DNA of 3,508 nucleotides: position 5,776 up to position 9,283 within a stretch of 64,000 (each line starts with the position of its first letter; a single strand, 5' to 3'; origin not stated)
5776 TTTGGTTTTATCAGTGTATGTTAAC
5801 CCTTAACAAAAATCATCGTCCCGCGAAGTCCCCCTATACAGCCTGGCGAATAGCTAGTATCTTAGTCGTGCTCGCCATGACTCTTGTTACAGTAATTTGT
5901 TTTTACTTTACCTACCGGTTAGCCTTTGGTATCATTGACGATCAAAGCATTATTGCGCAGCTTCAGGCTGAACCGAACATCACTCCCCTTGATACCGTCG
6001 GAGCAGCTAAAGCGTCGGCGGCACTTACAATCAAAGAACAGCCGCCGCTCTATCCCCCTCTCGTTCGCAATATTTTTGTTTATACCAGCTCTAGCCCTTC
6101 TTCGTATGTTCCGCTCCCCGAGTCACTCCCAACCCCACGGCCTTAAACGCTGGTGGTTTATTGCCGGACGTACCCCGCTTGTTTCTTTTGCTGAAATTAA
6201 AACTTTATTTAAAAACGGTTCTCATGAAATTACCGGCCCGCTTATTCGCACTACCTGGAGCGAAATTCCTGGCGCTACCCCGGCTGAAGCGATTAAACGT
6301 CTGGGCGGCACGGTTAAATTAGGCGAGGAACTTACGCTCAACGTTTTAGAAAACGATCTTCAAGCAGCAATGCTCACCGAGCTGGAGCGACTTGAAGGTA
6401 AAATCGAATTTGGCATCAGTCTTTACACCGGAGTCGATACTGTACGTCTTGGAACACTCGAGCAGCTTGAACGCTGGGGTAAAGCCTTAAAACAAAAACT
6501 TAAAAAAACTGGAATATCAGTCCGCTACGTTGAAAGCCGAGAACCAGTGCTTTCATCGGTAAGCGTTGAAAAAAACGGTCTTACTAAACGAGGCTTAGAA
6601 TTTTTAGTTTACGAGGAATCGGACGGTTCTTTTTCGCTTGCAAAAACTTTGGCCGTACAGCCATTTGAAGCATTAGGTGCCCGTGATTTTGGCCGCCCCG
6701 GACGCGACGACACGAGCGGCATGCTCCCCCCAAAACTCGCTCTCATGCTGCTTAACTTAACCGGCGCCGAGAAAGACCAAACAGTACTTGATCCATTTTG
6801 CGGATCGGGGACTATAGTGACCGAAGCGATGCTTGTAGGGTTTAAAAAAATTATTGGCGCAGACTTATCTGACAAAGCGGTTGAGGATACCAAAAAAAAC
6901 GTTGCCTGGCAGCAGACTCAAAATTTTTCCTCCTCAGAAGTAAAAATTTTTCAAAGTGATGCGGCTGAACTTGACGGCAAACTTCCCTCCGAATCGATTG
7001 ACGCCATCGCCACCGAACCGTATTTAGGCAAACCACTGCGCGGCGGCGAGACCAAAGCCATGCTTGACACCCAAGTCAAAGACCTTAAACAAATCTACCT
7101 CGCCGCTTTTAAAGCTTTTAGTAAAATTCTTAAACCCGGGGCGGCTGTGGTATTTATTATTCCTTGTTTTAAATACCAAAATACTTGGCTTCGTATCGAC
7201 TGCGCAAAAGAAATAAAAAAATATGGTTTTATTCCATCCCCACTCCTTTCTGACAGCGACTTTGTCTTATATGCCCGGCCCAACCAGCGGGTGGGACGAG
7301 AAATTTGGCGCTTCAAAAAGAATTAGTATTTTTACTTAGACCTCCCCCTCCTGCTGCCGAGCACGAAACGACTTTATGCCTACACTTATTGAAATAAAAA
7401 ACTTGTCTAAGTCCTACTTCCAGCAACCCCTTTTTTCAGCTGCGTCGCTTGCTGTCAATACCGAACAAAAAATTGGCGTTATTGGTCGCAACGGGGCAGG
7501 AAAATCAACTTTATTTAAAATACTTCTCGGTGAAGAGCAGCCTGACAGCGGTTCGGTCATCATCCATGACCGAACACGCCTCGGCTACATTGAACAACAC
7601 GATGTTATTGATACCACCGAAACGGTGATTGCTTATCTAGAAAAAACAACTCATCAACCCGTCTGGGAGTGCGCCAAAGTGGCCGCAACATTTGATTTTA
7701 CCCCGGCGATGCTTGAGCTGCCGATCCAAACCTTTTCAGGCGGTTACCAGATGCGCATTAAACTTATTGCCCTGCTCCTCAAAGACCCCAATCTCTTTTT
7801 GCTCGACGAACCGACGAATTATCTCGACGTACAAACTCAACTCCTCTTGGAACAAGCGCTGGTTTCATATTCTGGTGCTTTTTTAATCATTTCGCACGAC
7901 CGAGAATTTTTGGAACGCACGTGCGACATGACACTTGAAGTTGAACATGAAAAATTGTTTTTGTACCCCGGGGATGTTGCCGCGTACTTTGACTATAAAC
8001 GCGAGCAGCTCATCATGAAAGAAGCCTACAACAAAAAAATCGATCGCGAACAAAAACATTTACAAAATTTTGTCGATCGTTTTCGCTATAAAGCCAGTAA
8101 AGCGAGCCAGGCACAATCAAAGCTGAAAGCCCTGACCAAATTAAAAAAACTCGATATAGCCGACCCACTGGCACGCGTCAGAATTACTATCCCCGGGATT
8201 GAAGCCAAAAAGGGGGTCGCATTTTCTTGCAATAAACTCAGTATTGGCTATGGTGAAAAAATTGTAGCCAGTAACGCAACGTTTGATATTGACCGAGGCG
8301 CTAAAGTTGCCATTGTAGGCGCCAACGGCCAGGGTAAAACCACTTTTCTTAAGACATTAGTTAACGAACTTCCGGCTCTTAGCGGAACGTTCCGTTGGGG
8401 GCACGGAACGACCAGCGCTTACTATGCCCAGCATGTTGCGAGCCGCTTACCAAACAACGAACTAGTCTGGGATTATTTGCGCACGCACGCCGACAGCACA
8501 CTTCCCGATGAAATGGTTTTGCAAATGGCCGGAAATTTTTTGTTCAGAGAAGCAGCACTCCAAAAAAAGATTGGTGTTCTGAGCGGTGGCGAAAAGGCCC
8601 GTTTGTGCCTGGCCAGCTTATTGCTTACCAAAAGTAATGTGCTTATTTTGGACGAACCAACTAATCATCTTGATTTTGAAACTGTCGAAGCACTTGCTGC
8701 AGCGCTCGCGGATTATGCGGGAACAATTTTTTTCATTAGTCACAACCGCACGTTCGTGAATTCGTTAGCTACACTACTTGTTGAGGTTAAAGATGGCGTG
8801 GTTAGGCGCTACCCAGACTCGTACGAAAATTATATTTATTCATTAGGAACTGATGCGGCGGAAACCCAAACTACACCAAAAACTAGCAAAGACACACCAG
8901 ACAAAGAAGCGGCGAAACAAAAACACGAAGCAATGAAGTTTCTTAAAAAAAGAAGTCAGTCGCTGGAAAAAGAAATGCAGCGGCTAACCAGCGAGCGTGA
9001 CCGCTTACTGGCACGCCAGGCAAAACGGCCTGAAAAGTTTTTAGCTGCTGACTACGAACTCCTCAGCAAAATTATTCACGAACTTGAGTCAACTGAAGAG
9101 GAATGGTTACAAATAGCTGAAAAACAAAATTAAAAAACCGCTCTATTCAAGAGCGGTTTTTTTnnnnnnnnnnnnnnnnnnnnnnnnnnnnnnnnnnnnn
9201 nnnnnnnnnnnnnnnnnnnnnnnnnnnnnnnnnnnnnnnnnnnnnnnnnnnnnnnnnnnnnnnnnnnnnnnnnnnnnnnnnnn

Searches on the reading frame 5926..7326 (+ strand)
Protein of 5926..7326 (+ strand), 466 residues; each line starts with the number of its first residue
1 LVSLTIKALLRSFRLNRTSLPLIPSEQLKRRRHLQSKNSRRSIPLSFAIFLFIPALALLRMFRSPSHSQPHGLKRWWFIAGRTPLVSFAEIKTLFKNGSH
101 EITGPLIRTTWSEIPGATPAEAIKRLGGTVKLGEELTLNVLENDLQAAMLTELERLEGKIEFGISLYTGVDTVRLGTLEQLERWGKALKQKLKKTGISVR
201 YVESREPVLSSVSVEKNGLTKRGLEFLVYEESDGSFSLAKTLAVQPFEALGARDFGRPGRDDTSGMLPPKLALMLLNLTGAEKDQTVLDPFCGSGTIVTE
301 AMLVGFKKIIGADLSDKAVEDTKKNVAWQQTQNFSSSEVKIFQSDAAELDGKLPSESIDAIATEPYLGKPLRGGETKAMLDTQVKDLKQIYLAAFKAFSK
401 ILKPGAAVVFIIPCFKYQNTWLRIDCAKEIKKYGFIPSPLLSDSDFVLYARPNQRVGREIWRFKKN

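Call 55: search_protein_families(library=pfam, proteins=[window:5926-7326:+], max_evalue=0.0001)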
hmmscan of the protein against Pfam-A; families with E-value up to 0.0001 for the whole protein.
window:5926-7326:+ (466 aa): 7 families
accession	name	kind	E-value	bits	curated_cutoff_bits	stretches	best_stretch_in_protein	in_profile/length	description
PF01170.24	UPF0020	-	2.2e-14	54.1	22.3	1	263-376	8-140/197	RMKL-like, methyltransferase domain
PF01555.25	N6_N4_Mtase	-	2.8e-08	34.4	26.7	1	267-323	166-220/221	DNA methylase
PF13847.12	Methyltransf_31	-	3e-08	33.9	27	1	282-409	2-108/145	Methyltransferase domain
PF06325.19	PrmA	-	4.7e-06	26.8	22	1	273-333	152-211/296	Ribosomal protein L11 methyltransferase (PrmA)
PF03602.21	Cons_hypoth95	-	6.2e-06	26.4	24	1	283-365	41-121/182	Conserved hypothetical protein 95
PF13649.12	Methyltransf_25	-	2.6e-05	25.3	27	0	287-362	1-69/97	Methyltransferase domain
PF08241.18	Methyltransf_11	-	2.9e-05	25.1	21.2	0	289-362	2-65/95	Methyltransferase domain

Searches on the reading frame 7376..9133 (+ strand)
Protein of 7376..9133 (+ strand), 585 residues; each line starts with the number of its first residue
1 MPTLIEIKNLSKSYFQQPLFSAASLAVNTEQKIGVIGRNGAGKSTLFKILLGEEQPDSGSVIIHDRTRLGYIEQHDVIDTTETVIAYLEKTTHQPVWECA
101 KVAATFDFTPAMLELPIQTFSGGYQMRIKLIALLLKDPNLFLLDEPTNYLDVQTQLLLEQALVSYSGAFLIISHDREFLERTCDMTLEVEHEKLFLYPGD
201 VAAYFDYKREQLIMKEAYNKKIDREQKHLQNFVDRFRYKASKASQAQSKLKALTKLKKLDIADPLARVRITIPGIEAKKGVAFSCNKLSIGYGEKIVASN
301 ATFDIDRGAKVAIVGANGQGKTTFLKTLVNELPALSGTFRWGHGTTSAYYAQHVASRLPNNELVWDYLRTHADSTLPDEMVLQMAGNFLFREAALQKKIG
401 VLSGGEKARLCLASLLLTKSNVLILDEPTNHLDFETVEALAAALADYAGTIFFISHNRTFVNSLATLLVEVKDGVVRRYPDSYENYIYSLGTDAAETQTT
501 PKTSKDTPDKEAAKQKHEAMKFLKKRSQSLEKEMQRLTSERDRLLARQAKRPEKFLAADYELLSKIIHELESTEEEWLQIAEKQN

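Call 55: search_protein_families(library=pfam, proteins=[window:7376-9133:+], max_evalue=0.0001)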
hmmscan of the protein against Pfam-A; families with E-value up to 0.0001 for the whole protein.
window:7376-9133:+ (585 aa): 8 families
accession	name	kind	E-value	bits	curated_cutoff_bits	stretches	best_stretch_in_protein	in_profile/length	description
PF00005.33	ABC_tran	-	1.2e-47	162.4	25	2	23-148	4-137/137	ABC transporter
PF13304.12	AAA_21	-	5.7e-17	63.2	27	1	359-458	198-300/304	AAA domain, putative AbiEii toxin, Type IV TA system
PF12848.13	ABC_tran_Xtn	-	6e-17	62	25.9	1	187-260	1-74/85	ABC transporter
PF02463.25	SMC_N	-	1.5e-11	44.6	40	0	401-466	136-207/220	RecF/RecN/SMC N terminal domain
PF13555.12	AAA_29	-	1.2e-06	28.6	27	0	21-47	13-39/61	P-loop containing region of AAA domain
PF01926.29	MMR_HSR1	-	1.9e-06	28.4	21.9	0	32-54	1-23/113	50S ribosome-binding GTPase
PF13401.12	AAA_22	-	2.7e-06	28.2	27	0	311-359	8-59/130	AAA domain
PF01935.23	DUF87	-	5.3e-05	23.8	23.2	0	30-66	23-60/220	Helicase HerA, central domain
